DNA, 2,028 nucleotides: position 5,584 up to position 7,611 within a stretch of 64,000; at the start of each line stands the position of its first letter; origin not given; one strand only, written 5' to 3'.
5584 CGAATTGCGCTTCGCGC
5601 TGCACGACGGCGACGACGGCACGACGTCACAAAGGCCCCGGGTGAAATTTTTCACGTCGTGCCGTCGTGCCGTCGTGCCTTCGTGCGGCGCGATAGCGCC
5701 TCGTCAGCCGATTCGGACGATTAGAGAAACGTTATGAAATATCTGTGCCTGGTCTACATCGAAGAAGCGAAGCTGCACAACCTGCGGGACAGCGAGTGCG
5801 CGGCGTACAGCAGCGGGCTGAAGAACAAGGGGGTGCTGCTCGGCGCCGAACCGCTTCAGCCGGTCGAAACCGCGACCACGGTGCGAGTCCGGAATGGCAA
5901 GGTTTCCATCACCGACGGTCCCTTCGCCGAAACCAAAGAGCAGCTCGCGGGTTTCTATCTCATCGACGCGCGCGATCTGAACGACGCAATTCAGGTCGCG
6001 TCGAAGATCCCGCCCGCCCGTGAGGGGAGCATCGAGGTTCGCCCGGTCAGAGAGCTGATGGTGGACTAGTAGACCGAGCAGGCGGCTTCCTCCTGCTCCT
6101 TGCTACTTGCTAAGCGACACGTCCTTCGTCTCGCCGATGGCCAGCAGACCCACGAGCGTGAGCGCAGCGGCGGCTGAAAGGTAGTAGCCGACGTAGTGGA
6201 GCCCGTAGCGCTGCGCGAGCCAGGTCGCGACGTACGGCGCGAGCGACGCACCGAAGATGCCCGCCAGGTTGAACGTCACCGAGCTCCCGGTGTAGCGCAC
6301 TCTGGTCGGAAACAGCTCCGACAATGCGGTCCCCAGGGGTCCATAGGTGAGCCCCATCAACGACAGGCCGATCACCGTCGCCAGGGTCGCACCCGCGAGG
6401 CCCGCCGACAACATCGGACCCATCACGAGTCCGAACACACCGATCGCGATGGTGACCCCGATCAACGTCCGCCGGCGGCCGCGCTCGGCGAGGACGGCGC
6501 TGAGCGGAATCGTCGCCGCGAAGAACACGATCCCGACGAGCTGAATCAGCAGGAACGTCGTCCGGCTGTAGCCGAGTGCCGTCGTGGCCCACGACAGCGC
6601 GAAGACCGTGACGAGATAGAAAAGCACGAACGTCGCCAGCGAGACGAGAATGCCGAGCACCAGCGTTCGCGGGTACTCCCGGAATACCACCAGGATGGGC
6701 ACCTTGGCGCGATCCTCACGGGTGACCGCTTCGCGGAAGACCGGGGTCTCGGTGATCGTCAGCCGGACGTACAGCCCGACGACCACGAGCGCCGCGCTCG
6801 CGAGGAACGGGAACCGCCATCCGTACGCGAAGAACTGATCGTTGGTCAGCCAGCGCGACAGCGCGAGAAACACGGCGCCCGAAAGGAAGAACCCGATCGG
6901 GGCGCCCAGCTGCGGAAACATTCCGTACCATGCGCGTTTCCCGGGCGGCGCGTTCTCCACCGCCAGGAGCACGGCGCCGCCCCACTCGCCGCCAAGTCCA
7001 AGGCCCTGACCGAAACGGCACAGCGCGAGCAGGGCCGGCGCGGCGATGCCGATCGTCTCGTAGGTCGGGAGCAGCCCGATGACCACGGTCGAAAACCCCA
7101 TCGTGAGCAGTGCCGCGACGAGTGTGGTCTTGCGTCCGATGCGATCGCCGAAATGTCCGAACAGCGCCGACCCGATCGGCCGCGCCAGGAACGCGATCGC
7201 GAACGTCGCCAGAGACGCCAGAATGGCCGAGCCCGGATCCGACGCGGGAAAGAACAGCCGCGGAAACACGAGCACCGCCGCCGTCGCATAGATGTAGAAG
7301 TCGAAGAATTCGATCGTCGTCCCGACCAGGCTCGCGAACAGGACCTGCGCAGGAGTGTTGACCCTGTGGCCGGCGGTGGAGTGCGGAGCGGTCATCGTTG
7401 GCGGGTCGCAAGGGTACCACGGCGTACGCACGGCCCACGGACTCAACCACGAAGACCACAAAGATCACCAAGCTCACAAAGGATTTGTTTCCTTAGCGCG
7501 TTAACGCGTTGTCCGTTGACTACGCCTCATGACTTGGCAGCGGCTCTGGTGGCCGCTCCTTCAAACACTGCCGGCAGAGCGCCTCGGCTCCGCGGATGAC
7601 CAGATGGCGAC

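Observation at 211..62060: Intergenic spacers are colonised by a transcription-polar system of mosaic repeats built from 6-8-nt tandem units (BIME/REP-like)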

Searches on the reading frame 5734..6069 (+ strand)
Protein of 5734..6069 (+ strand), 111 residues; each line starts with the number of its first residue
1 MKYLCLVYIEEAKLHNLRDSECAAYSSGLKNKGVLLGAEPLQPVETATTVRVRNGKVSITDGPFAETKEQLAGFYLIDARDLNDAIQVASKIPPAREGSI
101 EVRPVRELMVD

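Call 9: search_protein_families(library=pfam, proteins=[window:5734-6069:+])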
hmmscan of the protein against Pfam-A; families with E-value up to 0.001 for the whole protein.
window:5734-6069:+ (111 aa): 1 family
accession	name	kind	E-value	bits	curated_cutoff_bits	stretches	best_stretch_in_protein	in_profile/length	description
PF03795.20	YCII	-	1.6e-21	77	24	1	1-107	1-93/95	YCII-related domain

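Call 10: find_encoding_contigs(protein=window:5734-6069:+, flank=10000, max_places=6)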
Protein window:5734-6069:+ (111 aa): 5 contigs read that carry it; 5 places shown.
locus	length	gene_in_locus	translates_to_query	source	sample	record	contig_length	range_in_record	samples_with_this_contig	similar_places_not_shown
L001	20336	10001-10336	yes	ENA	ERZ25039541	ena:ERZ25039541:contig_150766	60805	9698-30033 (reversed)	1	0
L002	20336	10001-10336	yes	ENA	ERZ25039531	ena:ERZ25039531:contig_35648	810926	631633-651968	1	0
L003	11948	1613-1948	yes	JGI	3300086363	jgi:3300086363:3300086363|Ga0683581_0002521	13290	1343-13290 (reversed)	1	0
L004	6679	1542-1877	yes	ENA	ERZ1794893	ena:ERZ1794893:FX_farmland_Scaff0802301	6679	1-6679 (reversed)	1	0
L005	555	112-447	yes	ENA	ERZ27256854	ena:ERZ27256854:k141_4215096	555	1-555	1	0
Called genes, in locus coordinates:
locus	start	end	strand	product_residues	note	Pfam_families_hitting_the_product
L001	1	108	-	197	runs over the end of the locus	PF01041:DegT_DnrJ_EryC1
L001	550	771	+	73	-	-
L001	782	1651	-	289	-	-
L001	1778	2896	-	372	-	PF13517:FG-GAP_3, PF01839:FG-GAP (faint), PF13517:FG-GAP_3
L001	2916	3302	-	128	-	PF13517:FG-GAP_3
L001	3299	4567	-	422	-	PF14559:TPR_19, PF13432:TPR_16, PF12895:ANAPC3 (weak), PF13429:TPR_15, PF13432:TPR_16, PF14559:TPR_19, PF13432:TPR_16 (weak), PF14559:TPR_19 (weak), +15 more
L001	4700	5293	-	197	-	PF20055:DUF6454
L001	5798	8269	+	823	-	PF12704:MacB_PCD, PF02687:FtsX, PF12704:MacB_PCD, PF02687:FtsX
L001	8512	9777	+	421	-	PF04542:Sigma70_r2, PF07719:TPR_2 (faint), PF13432:TPR_16 (faint), PF08281:Sigma70_r4_2, PF20239:DUF6596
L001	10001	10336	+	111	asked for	PF03795:YCII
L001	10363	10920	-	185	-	PF00083:Sugar_tr, PF07690:MFS_1 (weak)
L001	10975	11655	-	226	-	PF00083:Sugar_tr, PF07690:MFS_1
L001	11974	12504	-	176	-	PF07676:PD40 (faint)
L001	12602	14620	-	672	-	PF00069:Pkinase, PF07714:PK_Tyr_Ser-Thr, PF03109:ABC1 (weak), PF07676:PD40, PF26549:Tricorn_N, PF26549:Tricorn_N, PF26550:Tricorn_2nd, PF26549:Tricorn_N, +5 more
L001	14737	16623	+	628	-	-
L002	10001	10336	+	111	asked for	PF03795:YCII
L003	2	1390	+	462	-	?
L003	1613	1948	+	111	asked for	PF03795:YCII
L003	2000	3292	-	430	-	PF00083:Sugar_tr, PF07690:MFS_1, PF00083:Sugar_tr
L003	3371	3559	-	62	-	-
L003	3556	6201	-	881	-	PF00069:Pkinase, PF07714:PK_Tyr_Ser-Thr, PF26549:Tricorn_N, PF26549:Tricorn_N, PF26550:Tricorn_2nd, PF26549:Tricorn_N, PF26549:Tricorn_N, PF26550:Tricorn_2nd, +10 more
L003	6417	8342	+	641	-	-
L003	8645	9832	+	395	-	PF00155:Aminotran_1_2, PF01041:DegT_DnrJ_EryC1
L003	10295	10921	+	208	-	PF05345:He_PIG, PF22352:K319L-like_PKD (faint), PF07495:Y_Y_Y (faint), PF05345:He_PIG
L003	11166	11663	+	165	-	PF26549:Tricorn_N (faint)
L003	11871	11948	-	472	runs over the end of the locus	?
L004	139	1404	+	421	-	PF04542:Sigma70_r2, PF07719:TPR_2 (faint), PF08281:Sigma70_r4_2, PF20239:DUF6596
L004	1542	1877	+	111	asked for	PF03795:YCII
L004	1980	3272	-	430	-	PF00083:Sugar_tr, PF07690:MFS_1, PF00083:Sugar_tr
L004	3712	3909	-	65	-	-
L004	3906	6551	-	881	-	PF00069:Pkinase, PF07714:PK_Tyr_Ser-Thr, PF26549:Tricorn_N, PF26549:Tricorn_N, PF26550:Tricorn_2nd, PF26549:Tricorn_N, PF26549:Tricorn_N, PF26550:Tricorn_2nd, +11 more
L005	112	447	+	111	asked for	PF03795:YCII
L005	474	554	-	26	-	?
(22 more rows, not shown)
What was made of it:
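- Contig names suggest long-read assemblies (call 10).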

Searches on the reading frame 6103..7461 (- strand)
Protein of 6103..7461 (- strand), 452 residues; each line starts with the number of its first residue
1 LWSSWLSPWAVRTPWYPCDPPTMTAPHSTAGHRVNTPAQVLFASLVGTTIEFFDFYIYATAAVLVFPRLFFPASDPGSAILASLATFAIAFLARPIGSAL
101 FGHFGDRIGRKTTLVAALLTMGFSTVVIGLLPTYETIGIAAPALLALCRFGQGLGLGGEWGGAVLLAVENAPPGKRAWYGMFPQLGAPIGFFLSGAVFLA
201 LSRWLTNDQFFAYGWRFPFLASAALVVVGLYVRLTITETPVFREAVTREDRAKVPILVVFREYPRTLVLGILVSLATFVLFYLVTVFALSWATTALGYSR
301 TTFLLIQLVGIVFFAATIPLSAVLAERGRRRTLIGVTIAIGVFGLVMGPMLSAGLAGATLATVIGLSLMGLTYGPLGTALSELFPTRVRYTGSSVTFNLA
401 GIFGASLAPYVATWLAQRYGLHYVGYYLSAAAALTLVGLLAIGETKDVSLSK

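Call 9: search_protein_families(library=pfam, proteins=[window:6103-7461:-])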
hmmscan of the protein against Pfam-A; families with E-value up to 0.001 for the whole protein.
window:6103-7461:- (452 aa): 2 families
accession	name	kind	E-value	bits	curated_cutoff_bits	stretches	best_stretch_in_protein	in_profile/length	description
PF00083.30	Sugar_tr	-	5.7e-28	98.4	22.3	2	41-253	3-208/452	Sugar (and other) transporter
PF07690.21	MFS_1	-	1.1e-22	80.9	33.4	1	46-400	3-339/347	Major Facilitator Superfamily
